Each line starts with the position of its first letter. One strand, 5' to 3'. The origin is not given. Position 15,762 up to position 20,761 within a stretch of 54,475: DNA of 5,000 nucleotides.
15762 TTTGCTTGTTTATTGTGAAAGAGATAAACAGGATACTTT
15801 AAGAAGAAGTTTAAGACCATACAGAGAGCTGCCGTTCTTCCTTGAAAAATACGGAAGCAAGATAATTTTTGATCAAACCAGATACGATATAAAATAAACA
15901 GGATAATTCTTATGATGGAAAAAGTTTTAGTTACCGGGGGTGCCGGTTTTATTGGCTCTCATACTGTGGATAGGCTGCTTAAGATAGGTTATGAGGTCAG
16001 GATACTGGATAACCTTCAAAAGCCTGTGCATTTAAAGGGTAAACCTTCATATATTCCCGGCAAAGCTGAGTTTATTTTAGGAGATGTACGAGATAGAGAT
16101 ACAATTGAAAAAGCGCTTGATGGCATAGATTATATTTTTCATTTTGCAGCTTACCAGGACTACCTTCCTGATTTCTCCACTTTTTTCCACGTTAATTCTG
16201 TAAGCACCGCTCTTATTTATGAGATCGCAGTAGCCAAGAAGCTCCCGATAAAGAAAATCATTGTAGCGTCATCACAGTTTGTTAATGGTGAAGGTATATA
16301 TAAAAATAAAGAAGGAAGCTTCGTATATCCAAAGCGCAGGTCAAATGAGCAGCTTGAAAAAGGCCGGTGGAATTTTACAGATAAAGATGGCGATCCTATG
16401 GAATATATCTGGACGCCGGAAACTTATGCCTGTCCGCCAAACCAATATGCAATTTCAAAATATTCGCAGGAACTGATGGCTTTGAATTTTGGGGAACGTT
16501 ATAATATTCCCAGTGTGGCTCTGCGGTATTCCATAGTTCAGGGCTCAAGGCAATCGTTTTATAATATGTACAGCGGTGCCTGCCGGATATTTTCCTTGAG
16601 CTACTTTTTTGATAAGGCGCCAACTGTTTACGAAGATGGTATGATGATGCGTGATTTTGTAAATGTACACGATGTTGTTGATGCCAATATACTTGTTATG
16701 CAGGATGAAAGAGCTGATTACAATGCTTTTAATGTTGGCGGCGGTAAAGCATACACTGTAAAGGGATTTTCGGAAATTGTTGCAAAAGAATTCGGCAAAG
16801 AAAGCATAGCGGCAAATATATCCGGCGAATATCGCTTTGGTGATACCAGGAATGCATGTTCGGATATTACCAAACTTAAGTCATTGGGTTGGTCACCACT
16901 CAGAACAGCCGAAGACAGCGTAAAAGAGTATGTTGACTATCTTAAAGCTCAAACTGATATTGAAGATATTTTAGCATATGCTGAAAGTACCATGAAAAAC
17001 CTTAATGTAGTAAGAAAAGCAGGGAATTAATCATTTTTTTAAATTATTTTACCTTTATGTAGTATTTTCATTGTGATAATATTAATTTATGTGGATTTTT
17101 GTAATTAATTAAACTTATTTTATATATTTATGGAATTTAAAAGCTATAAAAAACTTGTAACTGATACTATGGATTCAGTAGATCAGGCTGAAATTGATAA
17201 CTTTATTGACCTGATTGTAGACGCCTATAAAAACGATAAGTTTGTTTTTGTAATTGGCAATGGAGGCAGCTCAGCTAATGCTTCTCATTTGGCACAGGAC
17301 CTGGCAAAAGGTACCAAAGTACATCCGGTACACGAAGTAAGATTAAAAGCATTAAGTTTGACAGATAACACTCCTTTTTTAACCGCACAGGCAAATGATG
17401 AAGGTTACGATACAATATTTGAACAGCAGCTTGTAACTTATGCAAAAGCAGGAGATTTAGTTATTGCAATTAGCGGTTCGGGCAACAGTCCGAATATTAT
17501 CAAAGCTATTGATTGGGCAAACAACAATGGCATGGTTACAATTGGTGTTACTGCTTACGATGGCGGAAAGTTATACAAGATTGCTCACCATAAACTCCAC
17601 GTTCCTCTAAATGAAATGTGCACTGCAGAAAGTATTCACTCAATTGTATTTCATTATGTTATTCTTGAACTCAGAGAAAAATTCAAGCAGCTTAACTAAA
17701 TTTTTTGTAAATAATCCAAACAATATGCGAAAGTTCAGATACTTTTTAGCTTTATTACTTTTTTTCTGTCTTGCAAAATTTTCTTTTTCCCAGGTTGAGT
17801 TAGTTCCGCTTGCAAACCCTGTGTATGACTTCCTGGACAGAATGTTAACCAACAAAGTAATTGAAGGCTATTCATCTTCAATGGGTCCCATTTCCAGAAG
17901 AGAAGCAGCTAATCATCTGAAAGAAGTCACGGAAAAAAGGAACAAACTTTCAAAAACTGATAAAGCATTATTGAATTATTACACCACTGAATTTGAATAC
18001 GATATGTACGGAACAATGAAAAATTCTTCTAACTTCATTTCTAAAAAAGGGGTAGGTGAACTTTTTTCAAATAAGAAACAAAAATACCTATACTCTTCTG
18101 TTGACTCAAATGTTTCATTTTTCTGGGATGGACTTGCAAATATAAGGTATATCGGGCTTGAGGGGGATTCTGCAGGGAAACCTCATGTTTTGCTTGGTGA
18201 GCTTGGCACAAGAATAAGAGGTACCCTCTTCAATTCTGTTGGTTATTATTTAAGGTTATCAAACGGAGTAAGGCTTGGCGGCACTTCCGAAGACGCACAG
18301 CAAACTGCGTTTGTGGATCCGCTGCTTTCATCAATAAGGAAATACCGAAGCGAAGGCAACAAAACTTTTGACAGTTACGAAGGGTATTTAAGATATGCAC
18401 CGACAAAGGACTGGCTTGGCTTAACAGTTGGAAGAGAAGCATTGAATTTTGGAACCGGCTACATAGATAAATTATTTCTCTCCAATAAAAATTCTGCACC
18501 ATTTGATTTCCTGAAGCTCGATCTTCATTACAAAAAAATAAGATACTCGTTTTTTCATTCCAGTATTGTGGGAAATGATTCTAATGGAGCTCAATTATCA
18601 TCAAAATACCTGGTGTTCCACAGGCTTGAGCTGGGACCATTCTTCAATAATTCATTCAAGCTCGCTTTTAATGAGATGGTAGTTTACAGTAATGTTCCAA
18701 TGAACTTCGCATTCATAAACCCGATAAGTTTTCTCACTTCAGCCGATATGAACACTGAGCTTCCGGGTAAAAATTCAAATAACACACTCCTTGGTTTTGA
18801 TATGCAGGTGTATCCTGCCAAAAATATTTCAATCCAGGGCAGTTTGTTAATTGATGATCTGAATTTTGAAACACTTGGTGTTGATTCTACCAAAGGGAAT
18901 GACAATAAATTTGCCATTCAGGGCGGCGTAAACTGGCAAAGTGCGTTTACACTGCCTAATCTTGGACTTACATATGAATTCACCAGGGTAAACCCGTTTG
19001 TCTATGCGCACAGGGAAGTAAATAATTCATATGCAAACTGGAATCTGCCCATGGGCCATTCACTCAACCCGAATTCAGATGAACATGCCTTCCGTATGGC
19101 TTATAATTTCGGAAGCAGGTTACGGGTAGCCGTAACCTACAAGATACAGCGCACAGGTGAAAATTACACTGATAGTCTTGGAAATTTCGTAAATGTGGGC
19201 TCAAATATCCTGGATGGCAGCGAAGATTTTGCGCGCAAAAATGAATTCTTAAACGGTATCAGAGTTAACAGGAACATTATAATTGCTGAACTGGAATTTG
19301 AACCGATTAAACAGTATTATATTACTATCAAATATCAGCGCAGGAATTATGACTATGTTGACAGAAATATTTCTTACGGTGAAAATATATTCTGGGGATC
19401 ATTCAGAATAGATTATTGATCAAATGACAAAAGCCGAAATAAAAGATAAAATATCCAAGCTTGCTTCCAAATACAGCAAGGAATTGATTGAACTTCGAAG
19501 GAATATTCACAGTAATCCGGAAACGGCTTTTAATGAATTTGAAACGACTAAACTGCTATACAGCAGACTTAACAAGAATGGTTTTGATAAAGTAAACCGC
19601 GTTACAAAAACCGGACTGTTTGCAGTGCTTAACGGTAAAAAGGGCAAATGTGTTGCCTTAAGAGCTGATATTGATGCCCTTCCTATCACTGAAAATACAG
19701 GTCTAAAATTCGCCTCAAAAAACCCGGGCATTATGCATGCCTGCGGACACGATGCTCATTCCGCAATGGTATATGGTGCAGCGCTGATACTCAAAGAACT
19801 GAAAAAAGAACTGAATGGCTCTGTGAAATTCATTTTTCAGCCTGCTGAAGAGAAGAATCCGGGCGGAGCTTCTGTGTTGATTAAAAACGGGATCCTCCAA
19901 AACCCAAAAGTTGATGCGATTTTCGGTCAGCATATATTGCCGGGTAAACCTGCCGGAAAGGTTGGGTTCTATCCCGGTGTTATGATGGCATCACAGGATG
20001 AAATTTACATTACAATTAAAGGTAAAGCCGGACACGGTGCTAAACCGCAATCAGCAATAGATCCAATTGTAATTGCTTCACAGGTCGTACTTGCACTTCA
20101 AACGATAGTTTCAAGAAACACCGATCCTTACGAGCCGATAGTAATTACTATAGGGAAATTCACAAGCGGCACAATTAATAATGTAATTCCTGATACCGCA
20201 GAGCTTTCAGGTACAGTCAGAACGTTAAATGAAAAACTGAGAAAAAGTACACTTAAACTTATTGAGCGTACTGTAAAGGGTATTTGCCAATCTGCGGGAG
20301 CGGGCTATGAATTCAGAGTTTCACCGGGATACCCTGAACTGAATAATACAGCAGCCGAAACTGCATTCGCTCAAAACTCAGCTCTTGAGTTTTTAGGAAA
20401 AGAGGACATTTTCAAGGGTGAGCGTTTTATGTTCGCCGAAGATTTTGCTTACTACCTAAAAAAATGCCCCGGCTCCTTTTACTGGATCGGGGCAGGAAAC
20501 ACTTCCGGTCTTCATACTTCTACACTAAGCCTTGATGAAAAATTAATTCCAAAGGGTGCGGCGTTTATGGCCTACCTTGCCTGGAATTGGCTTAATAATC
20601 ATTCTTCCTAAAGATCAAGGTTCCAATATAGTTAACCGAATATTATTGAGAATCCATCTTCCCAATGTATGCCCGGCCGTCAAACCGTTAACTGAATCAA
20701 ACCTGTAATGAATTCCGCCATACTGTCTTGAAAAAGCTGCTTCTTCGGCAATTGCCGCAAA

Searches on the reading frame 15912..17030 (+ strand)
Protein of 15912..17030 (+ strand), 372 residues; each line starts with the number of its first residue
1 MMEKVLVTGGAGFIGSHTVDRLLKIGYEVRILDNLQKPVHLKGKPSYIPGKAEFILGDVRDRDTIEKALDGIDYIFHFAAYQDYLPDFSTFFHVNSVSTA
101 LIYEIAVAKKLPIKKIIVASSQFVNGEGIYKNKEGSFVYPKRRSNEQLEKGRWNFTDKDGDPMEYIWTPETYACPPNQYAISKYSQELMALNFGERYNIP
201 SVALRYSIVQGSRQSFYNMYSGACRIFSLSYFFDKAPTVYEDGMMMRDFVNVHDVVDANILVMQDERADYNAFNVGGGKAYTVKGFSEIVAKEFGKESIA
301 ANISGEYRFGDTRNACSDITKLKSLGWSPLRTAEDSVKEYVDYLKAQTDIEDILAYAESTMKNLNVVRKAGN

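Call 23: search_protein_families(library=pfam, proteins=[window:15912-17030:+], max_evalue=0.00001)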
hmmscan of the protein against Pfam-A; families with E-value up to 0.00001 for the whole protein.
window:15912-17030:+ (372 aa): 8 families
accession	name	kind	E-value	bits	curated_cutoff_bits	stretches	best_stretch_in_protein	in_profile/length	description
PF01370.27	Epimerase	-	3e-34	118.9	20.9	2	5-129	1-123/240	NAD dependent epimerase/dehydratase family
PF16363.11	GDP_Man_Dehyd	-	3.7e-31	109.2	27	2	6-126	1-134/332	GDP-mannose 4,6 dehydratase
PF01073.25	3Beta_HSD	-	1.9e-16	60.4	22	1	6-131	1-126/280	3-beta hydroxysteroid dehydrogenase/isomerase family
PF07993.18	NAD_binding_4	-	5.8e-14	52.3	20.1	1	7-255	1-254/258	Male sterility protein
PF02719.21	Polysacc_synt_2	-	4.7e-09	36.3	20.2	1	5-120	1-127/293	Polysaccharide biosynthesis protein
PF13460.12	NAD_binding_10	-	3.2e-07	30.8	27.2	1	9-127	1-104/184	NAD(P)H-binding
PF00106.31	adh_short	-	2.2e-06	27.7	26.6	1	4-72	2-71/195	short chain dehydrogenase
PF05368.20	NmrA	-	4.7e-06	26.9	27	1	3-80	3-78/298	NmrA-like family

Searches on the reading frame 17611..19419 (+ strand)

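Call 23: search_protein_families(library=pfam, proteins=[window:17611-19419:+], max_evalue=0.00001)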
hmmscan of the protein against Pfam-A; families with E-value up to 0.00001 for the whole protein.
window:17611-19419:+ (602 aa): 1 family
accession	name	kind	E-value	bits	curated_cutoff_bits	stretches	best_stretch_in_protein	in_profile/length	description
PF14052.12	Caps_assemb_Wzi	-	8.7e-15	55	30.1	1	235-536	49-355/392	Capsule assembly protein Wzi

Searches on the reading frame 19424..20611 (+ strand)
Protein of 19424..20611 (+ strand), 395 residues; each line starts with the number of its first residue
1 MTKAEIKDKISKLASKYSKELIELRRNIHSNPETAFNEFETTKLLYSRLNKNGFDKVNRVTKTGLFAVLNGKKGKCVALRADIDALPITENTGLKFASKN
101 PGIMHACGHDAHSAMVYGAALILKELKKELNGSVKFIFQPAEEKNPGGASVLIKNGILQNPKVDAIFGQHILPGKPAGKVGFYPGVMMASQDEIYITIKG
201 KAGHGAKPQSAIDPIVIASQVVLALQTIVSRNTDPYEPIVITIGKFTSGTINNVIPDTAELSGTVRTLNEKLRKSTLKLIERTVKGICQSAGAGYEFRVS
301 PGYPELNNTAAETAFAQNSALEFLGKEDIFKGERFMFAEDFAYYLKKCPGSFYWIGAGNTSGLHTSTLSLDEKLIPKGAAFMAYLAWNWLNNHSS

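Call 23: search_protein_families(library=pfam, proteins=[window:19424-20611:+], max_evalue=0.00001)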
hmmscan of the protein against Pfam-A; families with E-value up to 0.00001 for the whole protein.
window:19424-20611:+ (395 aa): 2 families
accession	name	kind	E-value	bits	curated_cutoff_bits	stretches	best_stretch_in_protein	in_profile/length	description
PF01546.33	Peptidase_M20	-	2.3e-43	149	24.6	1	78-386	1-204/206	Peptidase family M20/M25/M40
PF07687.19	M20_dimer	-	3.5e-14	53.1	21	1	195-285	10-100/107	Peptidase dimerisation domain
